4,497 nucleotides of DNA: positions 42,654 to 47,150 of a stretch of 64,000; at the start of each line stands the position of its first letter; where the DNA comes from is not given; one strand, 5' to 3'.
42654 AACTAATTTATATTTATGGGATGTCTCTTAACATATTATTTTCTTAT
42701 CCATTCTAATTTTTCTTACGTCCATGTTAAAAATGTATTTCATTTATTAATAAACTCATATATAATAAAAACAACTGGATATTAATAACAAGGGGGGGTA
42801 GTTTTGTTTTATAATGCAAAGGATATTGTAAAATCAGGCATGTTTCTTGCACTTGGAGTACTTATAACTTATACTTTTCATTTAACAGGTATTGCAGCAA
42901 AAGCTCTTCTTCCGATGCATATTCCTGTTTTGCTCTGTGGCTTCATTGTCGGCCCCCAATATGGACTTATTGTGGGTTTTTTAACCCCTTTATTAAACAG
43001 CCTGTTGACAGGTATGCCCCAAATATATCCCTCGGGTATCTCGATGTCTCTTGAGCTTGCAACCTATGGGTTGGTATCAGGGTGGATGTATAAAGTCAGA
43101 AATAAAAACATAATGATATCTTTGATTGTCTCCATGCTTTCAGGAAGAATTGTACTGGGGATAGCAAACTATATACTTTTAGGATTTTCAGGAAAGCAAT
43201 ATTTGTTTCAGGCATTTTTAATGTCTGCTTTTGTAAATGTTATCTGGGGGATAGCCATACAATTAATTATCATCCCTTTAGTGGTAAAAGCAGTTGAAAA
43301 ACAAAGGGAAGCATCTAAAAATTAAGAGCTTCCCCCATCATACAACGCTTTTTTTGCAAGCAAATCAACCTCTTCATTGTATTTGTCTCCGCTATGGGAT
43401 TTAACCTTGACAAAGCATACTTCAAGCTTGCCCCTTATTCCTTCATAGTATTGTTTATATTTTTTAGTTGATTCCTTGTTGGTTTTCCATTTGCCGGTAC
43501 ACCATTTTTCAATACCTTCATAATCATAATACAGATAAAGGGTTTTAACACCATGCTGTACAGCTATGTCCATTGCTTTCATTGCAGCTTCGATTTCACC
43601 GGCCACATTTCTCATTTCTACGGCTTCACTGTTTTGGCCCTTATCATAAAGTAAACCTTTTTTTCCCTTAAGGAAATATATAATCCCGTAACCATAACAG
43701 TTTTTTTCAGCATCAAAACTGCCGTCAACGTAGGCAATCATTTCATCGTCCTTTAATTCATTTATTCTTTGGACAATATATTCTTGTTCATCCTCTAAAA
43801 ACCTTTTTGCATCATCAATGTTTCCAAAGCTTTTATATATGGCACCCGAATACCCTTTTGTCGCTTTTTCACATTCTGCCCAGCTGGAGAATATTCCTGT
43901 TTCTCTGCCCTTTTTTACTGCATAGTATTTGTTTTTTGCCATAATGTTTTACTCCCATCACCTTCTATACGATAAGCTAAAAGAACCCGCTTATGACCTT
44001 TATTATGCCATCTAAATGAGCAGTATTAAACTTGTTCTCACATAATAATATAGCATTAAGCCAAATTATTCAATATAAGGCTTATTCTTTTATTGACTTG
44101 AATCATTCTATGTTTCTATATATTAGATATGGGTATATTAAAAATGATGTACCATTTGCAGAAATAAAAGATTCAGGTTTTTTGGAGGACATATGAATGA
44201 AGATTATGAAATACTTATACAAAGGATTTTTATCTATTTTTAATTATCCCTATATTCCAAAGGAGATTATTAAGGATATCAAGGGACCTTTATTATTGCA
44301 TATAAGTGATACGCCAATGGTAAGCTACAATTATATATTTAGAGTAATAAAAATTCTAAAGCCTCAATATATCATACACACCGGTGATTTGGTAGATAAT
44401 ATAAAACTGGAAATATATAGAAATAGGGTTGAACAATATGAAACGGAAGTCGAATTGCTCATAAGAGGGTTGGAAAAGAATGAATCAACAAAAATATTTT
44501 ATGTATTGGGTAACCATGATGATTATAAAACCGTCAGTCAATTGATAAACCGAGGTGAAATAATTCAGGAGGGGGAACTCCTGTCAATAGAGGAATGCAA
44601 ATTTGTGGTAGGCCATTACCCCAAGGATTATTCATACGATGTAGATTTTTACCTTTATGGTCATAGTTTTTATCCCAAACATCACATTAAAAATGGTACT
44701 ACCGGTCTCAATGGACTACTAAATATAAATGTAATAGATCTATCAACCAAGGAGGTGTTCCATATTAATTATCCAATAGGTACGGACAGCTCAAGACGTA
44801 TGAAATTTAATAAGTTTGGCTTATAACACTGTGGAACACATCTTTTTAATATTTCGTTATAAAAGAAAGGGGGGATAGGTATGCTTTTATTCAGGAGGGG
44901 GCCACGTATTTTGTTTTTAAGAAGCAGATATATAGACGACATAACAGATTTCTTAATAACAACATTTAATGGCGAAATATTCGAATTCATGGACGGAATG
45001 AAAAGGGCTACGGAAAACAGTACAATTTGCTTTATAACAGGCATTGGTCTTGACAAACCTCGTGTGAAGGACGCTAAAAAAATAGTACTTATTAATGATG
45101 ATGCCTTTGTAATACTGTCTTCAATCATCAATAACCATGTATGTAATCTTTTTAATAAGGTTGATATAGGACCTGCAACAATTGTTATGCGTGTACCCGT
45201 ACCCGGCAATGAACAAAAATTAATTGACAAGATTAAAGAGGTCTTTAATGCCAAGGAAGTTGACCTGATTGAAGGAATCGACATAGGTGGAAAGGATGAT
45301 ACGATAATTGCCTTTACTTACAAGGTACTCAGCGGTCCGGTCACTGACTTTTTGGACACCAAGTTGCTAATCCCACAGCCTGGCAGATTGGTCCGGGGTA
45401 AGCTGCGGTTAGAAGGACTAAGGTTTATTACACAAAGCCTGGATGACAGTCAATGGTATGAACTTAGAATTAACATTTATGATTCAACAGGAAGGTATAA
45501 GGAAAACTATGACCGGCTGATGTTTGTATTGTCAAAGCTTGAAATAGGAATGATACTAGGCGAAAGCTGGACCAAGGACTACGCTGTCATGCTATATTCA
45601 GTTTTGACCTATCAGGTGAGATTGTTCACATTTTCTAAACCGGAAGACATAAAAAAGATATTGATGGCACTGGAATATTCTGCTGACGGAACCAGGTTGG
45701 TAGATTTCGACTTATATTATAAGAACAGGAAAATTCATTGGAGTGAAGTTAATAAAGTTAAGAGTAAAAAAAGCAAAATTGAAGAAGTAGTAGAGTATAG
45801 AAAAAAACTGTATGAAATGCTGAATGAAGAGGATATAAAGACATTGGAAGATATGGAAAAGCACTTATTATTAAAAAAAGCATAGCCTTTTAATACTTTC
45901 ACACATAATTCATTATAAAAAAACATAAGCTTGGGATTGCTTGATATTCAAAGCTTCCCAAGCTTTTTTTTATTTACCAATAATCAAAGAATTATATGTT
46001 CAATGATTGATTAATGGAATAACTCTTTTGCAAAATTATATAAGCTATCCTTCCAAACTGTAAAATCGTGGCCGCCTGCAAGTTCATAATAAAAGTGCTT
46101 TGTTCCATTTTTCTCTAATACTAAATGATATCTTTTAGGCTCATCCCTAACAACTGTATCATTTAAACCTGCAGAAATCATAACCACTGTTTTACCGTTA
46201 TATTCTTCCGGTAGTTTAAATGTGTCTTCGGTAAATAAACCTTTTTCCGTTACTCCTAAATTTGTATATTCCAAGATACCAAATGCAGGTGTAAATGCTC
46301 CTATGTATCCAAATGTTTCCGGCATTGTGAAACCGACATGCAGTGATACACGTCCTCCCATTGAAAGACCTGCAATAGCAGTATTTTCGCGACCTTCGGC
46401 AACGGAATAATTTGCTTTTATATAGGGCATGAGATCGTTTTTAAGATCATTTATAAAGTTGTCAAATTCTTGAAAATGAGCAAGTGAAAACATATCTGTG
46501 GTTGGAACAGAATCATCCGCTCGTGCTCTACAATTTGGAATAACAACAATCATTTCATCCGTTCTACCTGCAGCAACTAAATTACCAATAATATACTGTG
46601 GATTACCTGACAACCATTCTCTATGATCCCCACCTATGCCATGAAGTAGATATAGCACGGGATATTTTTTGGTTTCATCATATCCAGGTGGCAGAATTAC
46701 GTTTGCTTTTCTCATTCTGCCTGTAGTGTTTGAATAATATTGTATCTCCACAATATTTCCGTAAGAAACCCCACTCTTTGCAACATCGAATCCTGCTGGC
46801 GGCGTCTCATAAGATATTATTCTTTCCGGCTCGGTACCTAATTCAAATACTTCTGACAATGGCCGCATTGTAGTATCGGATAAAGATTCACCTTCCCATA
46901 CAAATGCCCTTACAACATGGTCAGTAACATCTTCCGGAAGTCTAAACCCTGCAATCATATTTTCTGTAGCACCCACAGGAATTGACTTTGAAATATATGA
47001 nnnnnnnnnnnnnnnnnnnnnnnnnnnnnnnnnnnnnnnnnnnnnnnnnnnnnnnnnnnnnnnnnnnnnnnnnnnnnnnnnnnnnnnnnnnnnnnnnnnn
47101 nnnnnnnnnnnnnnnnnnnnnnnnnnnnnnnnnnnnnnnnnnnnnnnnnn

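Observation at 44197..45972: Uncharacterised two-gene cassette: metallophosphoesterase plus unassignable 334-aa protein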

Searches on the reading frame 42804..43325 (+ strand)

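Call 3: search_protein_families(library=pfam, proteins=[window:42804-43325:+], max_evalue=1)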
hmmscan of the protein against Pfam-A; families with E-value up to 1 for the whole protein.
window:42804-43325:+ (173 aa): 9 families
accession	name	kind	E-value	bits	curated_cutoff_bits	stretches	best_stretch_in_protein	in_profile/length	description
PF12822.12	ECF_trnsprt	-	8.2e-19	68.7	30.7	1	6-161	1-169/169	ECF transporter, substrate-specific component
PF07155.17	ECF-ribofla_trS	-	6.4e-08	33.2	26.7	1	4-164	3-170/172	ECF-type riboflavin transporter, S component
PF09512.15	ThiW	-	0.0055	17.3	30.3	1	10-160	3-147/150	Thiamine-precursor transporter protein (ThiW)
PF19094.5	EMC6_arch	-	0.011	16.6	26.7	1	91-150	21-84/87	EMC6-arch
PF20563.3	DUF6773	-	0.02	15.2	27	1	97-169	82-153/163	Family of unknown function (DUF6773)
PF09515.15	Thia_YuaJ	-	0.13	12.8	25.8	0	8-131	1-129/177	Thiamine transporter protein (Thia_YuaJ)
PF11391.13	DUF2798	-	0.16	12.5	23.5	0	43-76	10-43/59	Protein of unknown function (DUF2798)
PF10247.14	Romo1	-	0.23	12.3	27.6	0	45-72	8-35/66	Reactive mitochondrial oxygen species modulator 1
PF07694.17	5TM-5TMR_LYT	-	0.96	9.5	24.6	0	39-157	48-166/169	5TMR of 5TMR-LYT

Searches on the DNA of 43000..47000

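Call 62: search_rna_families(source=window, start=43000, end=47000, threshold=evalue, max_evalue=1)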
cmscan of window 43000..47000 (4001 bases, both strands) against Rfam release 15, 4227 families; matches with E-value up to 1: 1.
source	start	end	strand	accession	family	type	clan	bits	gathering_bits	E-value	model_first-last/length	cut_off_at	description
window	45910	45984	-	RF04113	MIR1523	Gene; miRNA;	-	22.5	96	0.45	1-92/92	no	MIR1523 microRNA precursor family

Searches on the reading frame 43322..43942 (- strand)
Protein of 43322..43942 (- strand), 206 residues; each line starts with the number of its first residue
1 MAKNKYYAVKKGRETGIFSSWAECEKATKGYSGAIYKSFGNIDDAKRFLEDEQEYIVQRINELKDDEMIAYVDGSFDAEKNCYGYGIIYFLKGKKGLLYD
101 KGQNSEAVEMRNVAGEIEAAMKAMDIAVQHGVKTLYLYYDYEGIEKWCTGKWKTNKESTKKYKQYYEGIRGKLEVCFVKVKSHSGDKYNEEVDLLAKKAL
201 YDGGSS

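Call 3: search_protein_families(library=pfam, proteins=[window:43322-43942:-], max_evalue=1)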
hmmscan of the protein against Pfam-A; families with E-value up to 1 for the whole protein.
window:43322-43942:- (206 aa): 4 families
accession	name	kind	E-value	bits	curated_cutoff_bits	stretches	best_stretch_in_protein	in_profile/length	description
PF01693.22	Cauli_VI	-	3e-19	69.4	21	1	5-48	1-44/44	Ribonuclease H1 N-terminal domain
PF00075.30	RNase_H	-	1.7e-11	44.9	25.8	1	67-200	3-140/141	RNase H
PF13456.12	RVT_3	-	2.1e-05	24.8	21.6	1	73-198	3-122/123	Reverse transcriptase-like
PF14890.11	Intein_splicing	-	0.028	14.7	35.8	1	50-192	73-135/155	Intein splicing domain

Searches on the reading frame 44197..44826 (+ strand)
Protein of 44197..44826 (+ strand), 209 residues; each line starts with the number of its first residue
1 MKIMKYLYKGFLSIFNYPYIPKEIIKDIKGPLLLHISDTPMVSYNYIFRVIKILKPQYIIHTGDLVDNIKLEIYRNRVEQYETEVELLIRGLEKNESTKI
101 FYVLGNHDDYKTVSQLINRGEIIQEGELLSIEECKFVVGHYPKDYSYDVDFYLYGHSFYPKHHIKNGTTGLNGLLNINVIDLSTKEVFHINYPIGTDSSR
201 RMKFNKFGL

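Call 3: search_protein_families(library=pfam, proteins=[window:44197-44826:+], max_evalue=1)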
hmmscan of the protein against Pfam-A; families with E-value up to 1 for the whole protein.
window:44197-44826:+ (209 aa): 2 families
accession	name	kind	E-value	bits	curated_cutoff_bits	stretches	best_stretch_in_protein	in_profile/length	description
PF00149.33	Metallophos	-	3.6e-10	41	21.5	1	33-115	3-104/191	Calcineurin-like phosphoesterase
PF12850.12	Metallophos_2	-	0.0033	17.9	27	1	34-172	4-131/154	Calcineurin-like phosphoesterase superfamily domain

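Call 4: search_protein_families(library=ncbifam, proteins=[window:44197-44826:+], max_evalue=1)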
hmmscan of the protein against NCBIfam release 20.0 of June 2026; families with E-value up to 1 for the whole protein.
window:44197-44826:+ (209 aa): 6 families
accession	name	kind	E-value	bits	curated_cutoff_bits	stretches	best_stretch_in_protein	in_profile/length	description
NF033458.1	lipid_A_LpxG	equivalog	0.0017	17.8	350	1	42-117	62-127/321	UDP-2,3-diacylglucosamine diphosphatase LpxG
TIGR04123.1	P_estr_lig_assc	hypoth_equivalog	0.0017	17.8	150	1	49-166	58-158/207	ligase-associated DNA damage response endonuclease PdeM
TIGR00040.1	yfcE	subfamily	0.0027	17.8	56.25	1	36-141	6-86/158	YfcE family phosphodiesterase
TIGR03729.1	acc_ester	subfamily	0.04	13.3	148.25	1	85-147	49-116/239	putative phosphoesterase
NF011936.0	PRK15407.1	equivalog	0.15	10.7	423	1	78-170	144-231/440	lipopolysaccharide biosynthesis protein RfbH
TIGR00661.1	MJ1255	subfamily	0.22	10.7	195.9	1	15-95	159-239/321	MJ1255/VC2487 family glycosyltransferase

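Call 5: search_protein_families(library=padloc, proteins=[window:44197-44826:+], max_evalue=1)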
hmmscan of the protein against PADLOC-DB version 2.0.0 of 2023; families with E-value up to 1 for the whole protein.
window:44197-44826:+ (209 aa): 1 family
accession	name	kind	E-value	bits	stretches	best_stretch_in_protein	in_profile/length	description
PDLC04908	PDC-S10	-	0.0094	13.2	1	33-114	12-77/223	-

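Call 47: find_homologous_proteins(query=window:44197-44826:+)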
Query window:44197-44826:+ (209 aa): 454 proteins with E <= 0.001 among 549 candidates; the best 120 are listed.
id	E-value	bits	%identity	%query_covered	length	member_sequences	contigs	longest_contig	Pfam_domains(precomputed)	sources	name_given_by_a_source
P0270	1.5e-134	464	100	100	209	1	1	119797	PF00149.34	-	-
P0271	6.9e-112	390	99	84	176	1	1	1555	PF00149.34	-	-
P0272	1.5e-86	307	66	100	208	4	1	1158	PF00149.34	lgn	-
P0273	8.9e-86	305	65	100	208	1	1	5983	PF00149.34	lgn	-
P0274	1.8e-84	300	66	100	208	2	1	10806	PF00149.34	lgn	-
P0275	1.9e-84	300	65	100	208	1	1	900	PF00149.34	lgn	-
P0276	4.4e-84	299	66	97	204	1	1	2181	PF00149.34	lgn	-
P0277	1.4e-83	298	66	96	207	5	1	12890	PF00149.34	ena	-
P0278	3.2e-83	296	63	100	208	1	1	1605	PF00149.34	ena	-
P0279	4.4e-83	296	65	97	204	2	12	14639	PF00149.34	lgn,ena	-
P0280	8.6e-83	295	64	100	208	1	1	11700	PF00149.34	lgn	-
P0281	9.1e-83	295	65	100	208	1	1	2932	PF00149.34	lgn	-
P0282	2.4e-82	293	62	100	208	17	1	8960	PF00149.34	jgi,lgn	-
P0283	3.7e-82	293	64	100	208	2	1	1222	PF00149.34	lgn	-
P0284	5.9e-82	292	66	100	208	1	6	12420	PF00149.34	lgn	-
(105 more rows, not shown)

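Call 68: search_protein_families(library=phrogs, proteins=[window:44197-44826:+], max_evalue=0.1)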
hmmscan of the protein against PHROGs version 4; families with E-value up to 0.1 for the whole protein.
window:44197-44826:+ (209 aa): 5 families
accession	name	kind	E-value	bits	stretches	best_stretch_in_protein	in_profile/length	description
phrog_547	-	other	0.00015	22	1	60-157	77-165/245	phosphoesterase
phrog_1649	-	other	0.0004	20.1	1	47-116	55-112/308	metallo-phosphoesterase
phrog_221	-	other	0.00055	20.2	1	45-109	131-205/367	metallo-phosphoesterase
phrog_7158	-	unknown function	0.002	17.9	1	57-116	262-318/554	-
phrog_7339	-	DNA, RNA and nucleotide metabolism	0.018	15.4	1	39-117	42-127/263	DNA repair exonuclease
